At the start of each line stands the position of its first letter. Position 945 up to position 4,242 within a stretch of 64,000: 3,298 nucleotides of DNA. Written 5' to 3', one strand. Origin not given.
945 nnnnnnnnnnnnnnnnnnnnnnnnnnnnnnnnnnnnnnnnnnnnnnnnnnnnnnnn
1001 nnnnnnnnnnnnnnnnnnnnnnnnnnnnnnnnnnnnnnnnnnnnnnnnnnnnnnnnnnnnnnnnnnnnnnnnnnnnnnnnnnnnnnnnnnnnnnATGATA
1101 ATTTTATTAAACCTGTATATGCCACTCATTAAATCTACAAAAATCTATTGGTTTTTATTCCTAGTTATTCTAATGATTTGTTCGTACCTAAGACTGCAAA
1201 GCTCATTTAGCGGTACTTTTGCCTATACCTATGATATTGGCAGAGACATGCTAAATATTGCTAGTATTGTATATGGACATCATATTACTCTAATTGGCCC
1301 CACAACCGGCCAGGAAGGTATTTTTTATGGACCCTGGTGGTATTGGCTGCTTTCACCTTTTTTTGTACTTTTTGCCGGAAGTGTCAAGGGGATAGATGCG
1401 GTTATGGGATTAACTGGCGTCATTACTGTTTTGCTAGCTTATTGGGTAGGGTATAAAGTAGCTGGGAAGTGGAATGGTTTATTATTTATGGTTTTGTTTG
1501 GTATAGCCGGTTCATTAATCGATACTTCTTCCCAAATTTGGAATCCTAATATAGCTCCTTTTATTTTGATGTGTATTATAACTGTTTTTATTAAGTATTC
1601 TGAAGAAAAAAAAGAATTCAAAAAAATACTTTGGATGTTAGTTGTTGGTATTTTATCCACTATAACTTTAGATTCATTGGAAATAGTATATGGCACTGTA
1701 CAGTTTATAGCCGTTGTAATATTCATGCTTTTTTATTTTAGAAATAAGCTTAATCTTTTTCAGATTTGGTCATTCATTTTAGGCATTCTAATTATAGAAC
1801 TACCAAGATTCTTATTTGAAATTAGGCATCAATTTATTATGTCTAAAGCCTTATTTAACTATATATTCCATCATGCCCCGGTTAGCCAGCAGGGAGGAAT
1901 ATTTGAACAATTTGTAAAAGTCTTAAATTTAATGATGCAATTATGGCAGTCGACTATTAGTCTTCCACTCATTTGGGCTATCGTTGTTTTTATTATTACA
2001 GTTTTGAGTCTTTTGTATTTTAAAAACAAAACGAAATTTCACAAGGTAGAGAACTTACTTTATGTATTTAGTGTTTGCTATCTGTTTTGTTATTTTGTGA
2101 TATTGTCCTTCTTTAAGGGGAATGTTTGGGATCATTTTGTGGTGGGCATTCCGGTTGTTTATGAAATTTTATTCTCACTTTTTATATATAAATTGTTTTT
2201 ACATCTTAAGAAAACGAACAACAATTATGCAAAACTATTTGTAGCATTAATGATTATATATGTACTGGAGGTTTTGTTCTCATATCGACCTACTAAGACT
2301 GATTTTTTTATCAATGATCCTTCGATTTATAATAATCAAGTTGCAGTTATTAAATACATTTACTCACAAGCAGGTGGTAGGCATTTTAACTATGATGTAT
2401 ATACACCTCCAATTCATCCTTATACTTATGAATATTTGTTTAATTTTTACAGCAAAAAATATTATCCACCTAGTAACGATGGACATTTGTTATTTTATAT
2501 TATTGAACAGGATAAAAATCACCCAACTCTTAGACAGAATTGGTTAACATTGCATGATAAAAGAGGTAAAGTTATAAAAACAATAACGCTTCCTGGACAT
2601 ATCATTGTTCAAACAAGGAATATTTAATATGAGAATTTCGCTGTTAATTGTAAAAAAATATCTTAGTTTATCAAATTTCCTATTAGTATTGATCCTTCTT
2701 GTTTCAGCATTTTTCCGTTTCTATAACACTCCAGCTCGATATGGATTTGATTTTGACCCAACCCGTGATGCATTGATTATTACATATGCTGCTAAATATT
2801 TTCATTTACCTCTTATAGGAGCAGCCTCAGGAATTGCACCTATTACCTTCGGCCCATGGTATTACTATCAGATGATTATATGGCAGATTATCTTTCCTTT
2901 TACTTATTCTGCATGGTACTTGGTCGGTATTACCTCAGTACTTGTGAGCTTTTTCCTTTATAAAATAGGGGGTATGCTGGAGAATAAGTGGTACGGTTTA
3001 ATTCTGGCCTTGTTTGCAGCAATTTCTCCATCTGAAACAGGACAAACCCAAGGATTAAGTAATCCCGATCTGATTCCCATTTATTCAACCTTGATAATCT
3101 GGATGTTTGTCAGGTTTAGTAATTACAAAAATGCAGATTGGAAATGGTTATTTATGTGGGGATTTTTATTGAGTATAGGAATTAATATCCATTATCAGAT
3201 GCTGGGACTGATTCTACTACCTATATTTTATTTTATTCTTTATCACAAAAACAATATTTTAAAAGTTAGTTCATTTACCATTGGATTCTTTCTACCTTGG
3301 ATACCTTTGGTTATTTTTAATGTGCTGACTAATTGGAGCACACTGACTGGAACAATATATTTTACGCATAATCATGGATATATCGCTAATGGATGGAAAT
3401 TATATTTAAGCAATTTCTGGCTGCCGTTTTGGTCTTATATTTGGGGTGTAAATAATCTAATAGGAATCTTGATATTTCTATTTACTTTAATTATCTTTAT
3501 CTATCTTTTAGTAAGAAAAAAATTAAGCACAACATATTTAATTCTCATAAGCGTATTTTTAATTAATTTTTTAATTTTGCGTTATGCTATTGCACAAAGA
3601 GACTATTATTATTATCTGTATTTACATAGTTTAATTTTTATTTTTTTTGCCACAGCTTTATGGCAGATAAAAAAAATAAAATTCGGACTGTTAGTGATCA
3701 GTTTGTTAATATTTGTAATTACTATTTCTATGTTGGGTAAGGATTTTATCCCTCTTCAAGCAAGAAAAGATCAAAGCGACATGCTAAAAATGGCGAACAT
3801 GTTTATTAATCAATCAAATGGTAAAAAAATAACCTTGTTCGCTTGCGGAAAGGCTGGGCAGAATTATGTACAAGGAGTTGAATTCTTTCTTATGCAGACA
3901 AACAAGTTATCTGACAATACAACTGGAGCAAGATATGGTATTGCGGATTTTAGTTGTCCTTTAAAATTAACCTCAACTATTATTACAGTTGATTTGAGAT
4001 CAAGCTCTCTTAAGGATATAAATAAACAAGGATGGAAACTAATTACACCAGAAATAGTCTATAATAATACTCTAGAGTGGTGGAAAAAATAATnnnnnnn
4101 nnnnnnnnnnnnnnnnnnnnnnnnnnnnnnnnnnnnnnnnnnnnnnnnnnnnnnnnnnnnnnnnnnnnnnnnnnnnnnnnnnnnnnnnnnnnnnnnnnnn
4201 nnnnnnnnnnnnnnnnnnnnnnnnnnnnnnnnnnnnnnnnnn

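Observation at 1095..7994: Tandem array of four divergent paralogous GT-C-like polytopic membrane proteins with one embedded GT2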

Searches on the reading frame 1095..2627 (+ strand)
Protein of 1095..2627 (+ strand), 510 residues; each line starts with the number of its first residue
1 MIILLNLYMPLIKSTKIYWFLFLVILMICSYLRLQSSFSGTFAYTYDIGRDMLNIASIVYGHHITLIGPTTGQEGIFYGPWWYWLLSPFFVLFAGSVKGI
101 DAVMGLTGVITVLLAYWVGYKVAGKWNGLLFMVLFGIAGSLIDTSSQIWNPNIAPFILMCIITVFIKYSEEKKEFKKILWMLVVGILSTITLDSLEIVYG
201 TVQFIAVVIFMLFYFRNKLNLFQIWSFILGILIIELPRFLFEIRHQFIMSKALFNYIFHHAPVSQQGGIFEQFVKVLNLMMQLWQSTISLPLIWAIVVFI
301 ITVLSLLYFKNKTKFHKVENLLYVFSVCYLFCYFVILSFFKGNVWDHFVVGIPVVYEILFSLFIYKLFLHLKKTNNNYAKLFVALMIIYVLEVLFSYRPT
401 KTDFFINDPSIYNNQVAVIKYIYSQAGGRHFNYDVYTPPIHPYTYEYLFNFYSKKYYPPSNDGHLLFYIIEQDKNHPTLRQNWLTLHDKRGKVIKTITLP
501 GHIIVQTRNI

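Call 3: search_protein_families(library=pfam, proteins=[window:1095-2627:+], max_evalue=1)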
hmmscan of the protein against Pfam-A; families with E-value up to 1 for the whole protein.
window:1095-2627:+ (510 aa): 0 families

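Call 6: search_protein_families(library=ncbifam, proteins=[window:1095-2627:+], max_evalue=1)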
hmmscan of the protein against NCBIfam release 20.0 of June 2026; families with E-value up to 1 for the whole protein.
window:1095-2627:+ (510 aa): 0 families

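Call 8: search_solved_structures(query=A1, max_evalue=10, show_alignments=2)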
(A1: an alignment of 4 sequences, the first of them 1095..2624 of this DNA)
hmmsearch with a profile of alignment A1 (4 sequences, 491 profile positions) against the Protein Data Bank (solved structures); distinct sequences matched with E-value up to 10: 0.

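Call 18: list_cluster_members(proteins=[window:1095-2624:+, window:2605-4089:+, window:4094-4852:+, window:4852-6426:+, window:6426-7991:+, window:8056-9021:+])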
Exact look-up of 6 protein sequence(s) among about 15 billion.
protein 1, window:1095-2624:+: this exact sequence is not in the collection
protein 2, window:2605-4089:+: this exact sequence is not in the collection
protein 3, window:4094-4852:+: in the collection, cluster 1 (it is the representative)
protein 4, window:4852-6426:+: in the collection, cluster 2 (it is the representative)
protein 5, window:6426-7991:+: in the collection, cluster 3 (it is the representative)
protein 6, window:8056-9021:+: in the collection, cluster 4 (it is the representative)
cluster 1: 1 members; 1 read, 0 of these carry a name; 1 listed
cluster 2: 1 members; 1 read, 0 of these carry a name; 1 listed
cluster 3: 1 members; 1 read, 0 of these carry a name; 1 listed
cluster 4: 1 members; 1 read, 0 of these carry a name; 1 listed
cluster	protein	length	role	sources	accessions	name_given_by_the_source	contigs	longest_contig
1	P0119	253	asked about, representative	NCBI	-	-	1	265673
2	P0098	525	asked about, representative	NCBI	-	-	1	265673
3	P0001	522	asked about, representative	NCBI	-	-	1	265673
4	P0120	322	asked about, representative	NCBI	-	-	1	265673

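Call 30: find_encoding_contigs(protein=P0119, flank=10000, max_places=3)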
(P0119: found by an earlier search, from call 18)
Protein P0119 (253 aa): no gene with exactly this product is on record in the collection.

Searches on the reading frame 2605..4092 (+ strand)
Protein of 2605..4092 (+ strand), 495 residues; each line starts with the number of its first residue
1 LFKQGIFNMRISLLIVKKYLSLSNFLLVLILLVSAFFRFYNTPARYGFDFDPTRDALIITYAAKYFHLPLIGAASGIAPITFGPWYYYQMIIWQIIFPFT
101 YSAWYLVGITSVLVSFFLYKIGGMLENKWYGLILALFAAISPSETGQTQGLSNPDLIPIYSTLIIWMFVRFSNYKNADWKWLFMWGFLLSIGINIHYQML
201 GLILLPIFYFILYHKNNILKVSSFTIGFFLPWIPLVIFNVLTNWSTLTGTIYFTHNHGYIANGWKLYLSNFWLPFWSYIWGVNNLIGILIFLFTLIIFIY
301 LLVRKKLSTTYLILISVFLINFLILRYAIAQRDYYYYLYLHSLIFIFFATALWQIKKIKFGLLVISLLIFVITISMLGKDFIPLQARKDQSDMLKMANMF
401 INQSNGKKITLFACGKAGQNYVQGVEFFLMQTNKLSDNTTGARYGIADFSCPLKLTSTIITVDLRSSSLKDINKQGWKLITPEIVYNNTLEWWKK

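Call 3: search_protein_families(library=pfam, proteins=[window:2605-4092:+], max_evalue=1)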
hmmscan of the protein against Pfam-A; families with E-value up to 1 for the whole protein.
window:2605-4092:+ (495 aa): 2 families
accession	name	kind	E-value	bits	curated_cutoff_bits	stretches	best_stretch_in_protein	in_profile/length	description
PF13231.12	PMT_2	-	9.2e-06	26.4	26.1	1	86-226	6-145/160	Dolichyl-phosphate-mannose-protein mannosyltransferase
PF25258.1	DUF7859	-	0.011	16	27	1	285-307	15-37/49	Family of unknown function (DUF7859)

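Call 6: search_protein_families(library=ncbifam, proteins=[window:2605-4092:+], max_evalue=1)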
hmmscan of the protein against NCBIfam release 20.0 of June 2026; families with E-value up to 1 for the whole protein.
window:2605-4092:+ (495 aa): 0 families
